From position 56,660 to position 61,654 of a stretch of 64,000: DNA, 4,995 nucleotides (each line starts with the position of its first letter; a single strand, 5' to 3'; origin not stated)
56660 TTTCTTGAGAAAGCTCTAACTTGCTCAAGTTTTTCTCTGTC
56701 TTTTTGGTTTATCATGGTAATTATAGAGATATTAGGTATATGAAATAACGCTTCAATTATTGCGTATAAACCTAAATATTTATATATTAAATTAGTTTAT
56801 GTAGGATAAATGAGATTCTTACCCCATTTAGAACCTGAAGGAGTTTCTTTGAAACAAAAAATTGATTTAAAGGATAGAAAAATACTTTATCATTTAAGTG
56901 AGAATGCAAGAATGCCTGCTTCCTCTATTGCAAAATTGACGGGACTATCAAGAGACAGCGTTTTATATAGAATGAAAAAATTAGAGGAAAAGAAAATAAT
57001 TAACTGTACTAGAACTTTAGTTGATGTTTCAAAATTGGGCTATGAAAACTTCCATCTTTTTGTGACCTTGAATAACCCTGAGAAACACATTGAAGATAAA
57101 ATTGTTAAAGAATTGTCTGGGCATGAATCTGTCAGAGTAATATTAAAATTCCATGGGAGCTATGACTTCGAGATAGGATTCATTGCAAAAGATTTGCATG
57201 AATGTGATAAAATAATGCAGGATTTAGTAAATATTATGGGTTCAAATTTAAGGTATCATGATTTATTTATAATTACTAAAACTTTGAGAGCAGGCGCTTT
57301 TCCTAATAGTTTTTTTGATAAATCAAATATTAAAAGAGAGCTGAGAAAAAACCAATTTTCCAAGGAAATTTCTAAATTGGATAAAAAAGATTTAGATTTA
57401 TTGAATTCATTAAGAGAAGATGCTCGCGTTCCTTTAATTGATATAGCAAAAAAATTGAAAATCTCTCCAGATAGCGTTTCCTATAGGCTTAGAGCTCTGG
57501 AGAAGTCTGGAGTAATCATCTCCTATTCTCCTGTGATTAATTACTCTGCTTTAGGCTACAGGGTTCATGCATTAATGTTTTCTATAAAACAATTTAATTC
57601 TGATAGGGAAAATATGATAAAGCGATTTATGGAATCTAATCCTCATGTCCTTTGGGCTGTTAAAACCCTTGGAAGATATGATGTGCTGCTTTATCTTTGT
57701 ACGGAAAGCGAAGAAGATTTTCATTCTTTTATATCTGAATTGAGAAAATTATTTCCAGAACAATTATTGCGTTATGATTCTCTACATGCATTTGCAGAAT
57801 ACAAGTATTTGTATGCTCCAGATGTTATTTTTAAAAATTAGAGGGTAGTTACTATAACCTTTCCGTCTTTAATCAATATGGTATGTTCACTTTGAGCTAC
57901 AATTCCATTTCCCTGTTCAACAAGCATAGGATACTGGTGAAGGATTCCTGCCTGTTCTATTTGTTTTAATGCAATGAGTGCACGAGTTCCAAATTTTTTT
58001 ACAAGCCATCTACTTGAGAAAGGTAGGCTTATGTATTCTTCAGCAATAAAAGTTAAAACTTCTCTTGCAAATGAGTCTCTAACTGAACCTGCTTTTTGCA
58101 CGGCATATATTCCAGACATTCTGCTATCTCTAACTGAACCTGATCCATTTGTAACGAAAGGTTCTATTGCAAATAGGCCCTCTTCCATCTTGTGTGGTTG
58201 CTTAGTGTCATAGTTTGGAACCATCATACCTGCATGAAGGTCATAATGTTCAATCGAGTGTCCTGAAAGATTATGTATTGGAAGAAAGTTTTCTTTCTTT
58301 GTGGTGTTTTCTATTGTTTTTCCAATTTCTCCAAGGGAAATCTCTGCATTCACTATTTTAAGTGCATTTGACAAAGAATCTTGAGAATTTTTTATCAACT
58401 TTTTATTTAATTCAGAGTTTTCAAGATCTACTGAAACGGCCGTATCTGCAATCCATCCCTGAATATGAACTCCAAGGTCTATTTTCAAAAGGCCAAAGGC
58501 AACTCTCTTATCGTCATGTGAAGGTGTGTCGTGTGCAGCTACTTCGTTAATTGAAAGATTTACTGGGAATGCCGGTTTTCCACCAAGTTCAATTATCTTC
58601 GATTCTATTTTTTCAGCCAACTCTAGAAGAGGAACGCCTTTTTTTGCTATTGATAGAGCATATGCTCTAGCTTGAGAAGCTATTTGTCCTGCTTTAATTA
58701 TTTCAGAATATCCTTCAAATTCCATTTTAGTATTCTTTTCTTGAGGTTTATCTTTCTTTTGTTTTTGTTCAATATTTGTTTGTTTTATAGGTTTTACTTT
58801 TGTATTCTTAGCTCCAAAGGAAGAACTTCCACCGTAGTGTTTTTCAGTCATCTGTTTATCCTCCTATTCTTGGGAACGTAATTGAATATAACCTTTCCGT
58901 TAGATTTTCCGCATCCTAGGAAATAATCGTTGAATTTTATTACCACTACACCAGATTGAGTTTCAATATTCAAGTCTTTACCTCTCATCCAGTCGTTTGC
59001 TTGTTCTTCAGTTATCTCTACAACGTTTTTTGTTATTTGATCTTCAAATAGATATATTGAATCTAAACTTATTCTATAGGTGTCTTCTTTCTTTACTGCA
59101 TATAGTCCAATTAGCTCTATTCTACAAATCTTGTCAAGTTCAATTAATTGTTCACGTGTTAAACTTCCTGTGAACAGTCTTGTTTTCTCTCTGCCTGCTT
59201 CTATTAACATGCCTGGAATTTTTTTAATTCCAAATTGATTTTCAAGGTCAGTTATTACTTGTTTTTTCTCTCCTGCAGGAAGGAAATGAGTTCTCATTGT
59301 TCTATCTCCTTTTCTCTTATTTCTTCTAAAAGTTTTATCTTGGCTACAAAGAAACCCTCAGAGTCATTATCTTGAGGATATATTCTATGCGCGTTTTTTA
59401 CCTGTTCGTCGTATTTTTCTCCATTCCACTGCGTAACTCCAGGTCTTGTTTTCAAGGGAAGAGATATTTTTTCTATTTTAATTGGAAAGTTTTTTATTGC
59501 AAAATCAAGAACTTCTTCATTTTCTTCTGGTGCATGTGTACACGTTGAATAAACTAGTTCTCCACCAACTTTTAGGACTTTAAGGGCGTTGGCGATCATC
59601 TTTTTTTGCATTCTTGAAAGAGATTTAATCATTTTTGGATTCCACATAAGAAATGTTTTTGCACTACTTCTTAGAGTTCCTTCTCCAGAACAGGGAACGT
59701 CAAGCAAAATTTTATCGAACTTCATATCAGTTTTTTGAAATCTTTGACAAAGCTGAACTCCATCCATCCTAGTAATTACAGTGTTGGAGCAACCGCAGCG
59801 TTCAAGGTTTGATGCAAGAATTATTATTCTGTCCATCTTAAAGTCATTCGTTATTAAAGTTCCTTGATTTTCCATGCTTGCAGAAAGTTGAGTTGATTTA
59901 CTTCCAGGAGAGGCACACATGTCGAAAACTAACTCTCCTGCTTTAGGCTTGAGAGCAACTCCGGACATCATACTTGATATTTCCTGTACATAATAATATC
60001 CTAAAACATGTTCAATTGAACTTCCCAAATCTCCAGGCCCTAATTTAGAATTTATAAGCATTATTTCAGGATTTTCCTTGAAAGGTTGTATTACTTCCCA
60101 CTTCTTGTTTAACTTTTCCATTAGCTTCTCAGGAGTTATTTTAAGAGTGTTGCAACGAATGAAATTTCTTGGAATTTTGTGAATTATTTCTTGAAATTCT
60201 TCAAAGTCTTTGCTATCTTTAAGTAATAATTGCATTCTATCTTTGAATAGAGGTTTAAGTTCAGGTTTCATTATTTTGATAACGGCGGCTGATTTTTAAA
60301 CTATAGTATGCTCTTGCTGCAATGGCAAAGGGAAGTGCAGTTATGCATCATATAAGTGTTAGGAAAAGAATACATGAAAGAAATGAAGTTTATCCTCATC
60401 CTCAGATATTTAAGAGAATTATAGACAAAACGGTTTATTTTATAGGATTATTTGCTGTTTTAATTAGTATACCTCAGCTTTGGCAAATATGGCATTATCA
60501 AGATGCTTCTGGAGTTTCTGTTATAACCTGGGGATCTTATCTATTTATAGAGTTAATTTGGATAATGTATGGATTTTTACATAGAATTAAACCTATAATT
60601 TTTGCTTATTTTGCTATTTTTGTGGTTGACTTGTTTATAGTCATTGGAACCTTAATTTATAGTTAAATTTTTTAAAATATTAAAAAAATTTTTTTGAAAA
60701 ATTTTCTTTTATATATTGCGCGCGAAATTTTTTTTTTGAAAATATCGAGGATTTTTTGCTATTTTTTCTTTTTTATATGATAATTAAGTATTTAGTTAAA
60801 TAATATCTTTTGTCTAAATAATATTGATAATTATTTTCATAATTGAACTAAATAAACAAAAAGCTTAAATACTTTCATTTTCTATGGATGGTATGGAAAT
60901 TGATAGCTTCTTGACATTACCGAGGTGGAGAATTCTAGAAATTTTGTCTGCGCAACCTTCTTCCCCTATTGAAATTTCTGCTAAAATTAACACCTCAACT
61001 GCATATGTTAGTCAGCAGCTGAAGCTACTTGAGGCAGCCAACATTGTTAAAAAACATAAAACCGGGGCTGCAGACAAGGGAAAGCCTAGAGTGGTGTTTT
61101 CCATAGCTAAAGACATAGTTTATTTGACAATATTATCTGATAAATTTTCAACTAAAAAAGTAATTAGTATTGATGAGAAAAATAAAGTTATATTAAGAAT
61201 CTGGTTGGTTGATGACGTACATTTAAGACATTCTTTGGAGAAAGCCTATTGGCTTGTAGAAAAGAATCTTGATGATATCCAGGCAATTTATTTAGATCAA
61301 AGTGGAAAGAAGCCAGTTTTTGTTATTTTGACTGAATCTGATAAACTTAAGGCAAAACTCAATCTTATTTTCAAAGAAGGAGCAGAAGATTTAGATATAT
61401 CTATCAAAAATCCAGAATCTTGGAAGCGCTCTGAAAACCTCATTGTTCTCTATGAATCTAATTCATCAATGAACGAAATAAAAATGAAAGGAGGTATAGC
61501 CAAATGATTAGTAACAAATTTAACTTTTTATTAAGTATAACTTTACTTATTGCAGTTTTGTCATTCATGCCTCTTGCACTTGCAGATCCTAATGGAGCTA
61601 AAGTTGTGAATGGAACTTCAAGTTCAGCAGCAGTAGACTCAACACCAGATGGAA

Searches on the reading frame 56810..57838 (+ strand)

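Call 70: search_protein_families(library=pfam, max_evalue=0.01, proteins=[window:56810-57838:+])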
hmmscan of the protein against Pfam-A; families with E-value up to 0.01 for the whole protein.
window:56810-57838:+ (343 aa): 25 families
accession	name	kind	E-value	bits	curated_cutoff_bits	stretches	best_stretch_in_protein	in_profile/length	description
PF13412.12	HTH_24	-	3.4e-26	91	21.9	2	190-236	1-47/48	Winged helix-turn-helix DNA-binding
PF13404.12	HTH_AsnC-type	-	1.6e-23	82.6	27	2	18-59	1-42/42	AsnC-type helix-turn-helix domain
PF12840.13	HTH_20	-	2e-10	40.9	27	2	196-236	8-48/51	Helix-turn-helix domain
PF01047.28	MarR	-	2.5e-09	37.3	24.6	1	195-238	6-49/59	MarR family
PF01022.26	HTH_5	-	1.1e-07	32.1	22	1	195-237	5-46/47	Bacterial regulatory protein, arsR family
PF12802.13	MarR_2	-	4.5e-07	30.4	27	0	196-236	9-50/61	MarR family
PF01037.27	AsnC_trans_reg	-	6.8e-07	29.5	25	1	270-314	14-59/73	Lrp/AsnC ligand binding domain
PF13545.12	HTH_Crp_2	-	5.6e-06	26.7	27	0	34-75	22-66/70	Crp-like helix-turn-helix domain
PF22451.2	NirdL-like_HTH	-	8e-06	25.8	27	0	39-64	21-46/47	Siroheme decarboxylase NirDL-like HTH domain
PF08279.18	HTH_11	-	1.1e-05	25.6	25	0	23-61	3-42/55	HTH domain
PF13463.12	HTH_27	-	1.4e-05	25.7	22.2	0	194-236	5-48/68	Winged helix DNA-binding domain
PF04967.18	HTH_10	-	5.4e-05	23.4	23.1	0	206-232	23-49/53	HTH DNA binding domain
PF04182.18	B-block_TFIIIC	-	9.3e-05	22.9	22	0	211-239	23-51/73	B-block binding subunit of TFIIIC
PF13730.12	HTH_36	-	0.00012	22.2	25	0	36-64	27-55/55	Helix-turn-helix domain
PF13556.12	HTH_30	-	0.00015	22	27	0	37-60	15-38/59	PucR C-terminal helix-turn-helix domain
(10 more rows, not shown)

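Call 92: search_protein_families(library=ncbifam, max_evalue=0.1, proteins=[window:56810-57838:+])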
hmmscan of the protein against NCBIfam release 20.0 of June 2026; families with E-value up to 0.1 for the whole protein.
window:56810-57838:+ (343 aa): 25 families
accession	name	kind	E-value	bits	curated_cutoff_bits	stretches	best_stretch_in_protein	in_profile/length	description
NF008384.0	PRK11179.1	equivalog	6.9e-26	90.9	227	2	186-308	3-124/153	transcriptional regulator AsnC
NF040820.1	trans_reg_LrpA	equivalog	3.4e-24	85.4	250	2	18-139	2-121/141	HTH-type transcriptional regulator LrpA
NF040947.1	trans_reg_LysM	equivalog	8.7e-24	83.8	180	2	190-314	1-121/136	HTH-type transcriptional regulator LysM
NF053758.1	ChrTpTrnRegChrS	equivalog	4.1e-22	78.6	250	2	15-141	9-133/158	chromate efflux transcriptional regulator ChrS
NF041396.1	TranRegLrp_Halo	equivalog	2.5e-20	72.9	190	2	192-298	5-109/149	HTH-type transcriptional regulator Lrp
NF008370.0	PRK11169.1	equivalog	4.4e-18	65.5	233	2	184-273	6-93/164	leucine-responsive transcriptional regulator Lrp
NF040708.3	Siroheme_Dcarb_AhbA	equivalog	1.9e-11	43.9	140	2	34-106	16-85/144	siroheme decarboxylase subunit alpha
NF041395.1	TranRegLrpA1_Halo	equivalog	1e-10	41.8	250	2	196-253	9-66/142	HTH-type transcriptional regulator LrpA1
NF033788.1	HTH_metalloreg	subfamily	9.5e-09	35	55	2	195-237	14-56/77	metalloregulator ArsR/SmtB family transcription factor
NF040707.3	Siroheme_Dcarb_AhbB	equivalog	7.3e-08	32.2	125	2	207-256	14-63/146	siroheme decarboxylase subunit beta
TIGR01884.1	cas_HTH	subfamily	3.2e-07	30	60.2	2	12-71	134-196/202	CRISPR-associated CARF protein Csa3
TIGR04176.1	MarR_EPS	equivalog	4.2e-05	23.6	88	0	192-236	4-48/105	MarR family EPS-associated transcriptional regulator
NF040939.2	trans_reg_lrs14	equivalog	9.1e-05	22.4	90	1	176-236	5-66/103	Lrs14 family HTH-type transcriptional regulator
NF040595.1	HTH_Cbp1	equivalog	0.00013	21.8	140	1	171-229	76-133/135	CRISPR DNA repeat-binding protein Cbp1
TIGR02702.1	SufR_cyano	equivalog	0.00015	21.6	178.8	1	196-257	5-64/208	iron-sulfur cluster biosynthesis transcriptional regulator SufR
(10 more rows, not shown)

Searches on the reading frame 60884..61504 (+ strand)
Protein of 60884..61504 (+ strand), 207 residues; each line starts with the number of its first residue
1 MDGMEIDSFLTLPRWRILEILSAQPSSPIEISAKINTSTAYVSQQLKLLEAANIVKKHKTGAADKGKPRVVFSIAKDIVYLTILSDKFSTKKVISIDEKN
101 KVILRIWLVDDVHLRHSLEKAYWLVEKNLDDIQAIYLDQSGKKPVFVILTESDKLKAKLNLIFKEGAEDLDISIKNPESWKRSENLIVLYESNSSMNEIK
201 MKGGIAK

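Call 70: search_protein_families(library=pfam, max_evalue=0.01, proteins=[window:60884-61504:+])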
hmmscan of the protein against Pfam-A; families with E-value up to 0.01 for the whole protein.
window:60884-61504:+ (207 aa): 7 families
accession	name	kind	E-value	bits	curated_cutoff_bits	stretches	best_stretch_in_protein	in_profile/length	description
PF12802.13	MarR_2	-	2e-05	25.1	27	1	10-58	3-53/61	MarR family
PF01022.26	HTH_5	-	2e-05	24.8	22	1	14-57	4-47/47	Bacterial regulatory protein, arsR family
PF01047.28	MarR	-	4.9e-05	23.6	24.6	1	10-57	1-49/59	MarR family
PF25212.1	HVO_A0114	-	0.00013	22.1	27.6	1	7-70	17-79/84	HVO_A0114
PF13412.12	HTH_24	-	0.002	18.1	21.9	1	15-56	6-48/48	Winged helix-turn-helix DNA-binding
PF13601.12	HTH_34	-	0.0048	17.5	27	1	16-75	4-62/80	Winged helix DNA-binding domain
PF12840.13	HTH_20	-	0.0086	16.5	27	0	16-57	8-50/51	Helix-turn-helix domain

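Call 92: search_protein_families(library=ncbifam, max_evalue=0.1, proteins=[window:60884-61504:+])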
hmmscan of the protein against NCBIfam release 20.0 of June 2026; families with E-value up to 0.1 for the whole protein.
window:60884-61504:+ (207 aa): 10 families
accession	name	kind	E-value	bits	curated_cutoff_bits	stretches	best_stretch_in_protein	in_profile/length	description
NF033788.1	HTH_metalloreg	subfamily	2.3e-08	33.7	55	1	14-62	13-62/77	metalloregulator ArsR/SmtB family transcription factor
NF040939.2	trans_reg_lrs14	equivalog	4.9e-06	26.5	90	1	19-86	29-98/103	Lrs14 family HTH-type transcriptional regulator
NF033789.1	repress_SdpR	subfamily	9.8e-06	25.4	100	1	14-61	10-57/79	autorepressor SdpR family transcription factor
NF053606.1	Sta1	subfamily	0.00013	22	80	1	19-85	28-95/100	Sta1 family transcriptional regulator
NF053602.1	Phr_regulator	exception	0.0055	16.3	320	1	14-85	14-84/191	heat shock transcription regulator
NF053755.1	MsvR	equivalog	0.011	15.4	220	1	14-65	15-65/236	transcriptional factor MsvR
TIGR02702.1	SufR_cyano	equivalog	0.012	15.3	178.8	1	19-76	8-66/208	iron-sulfur cluster biosynthesis transcriptional regulator SufR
NF053756.1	MreA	equivalog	0.013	15.3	100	1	26-80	34-86/110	MreA family transcriptional regulator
NF004362.0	PRK05738.2-2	equivalog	0.033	14.5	101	0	111-167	6-46/93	50S ribosomal protein L23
TIGR02337.1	HpaR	equivalog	0.087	12.6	121.2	0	10-77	26-91/130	homoprotocatechuate degradation operon regulator HpaR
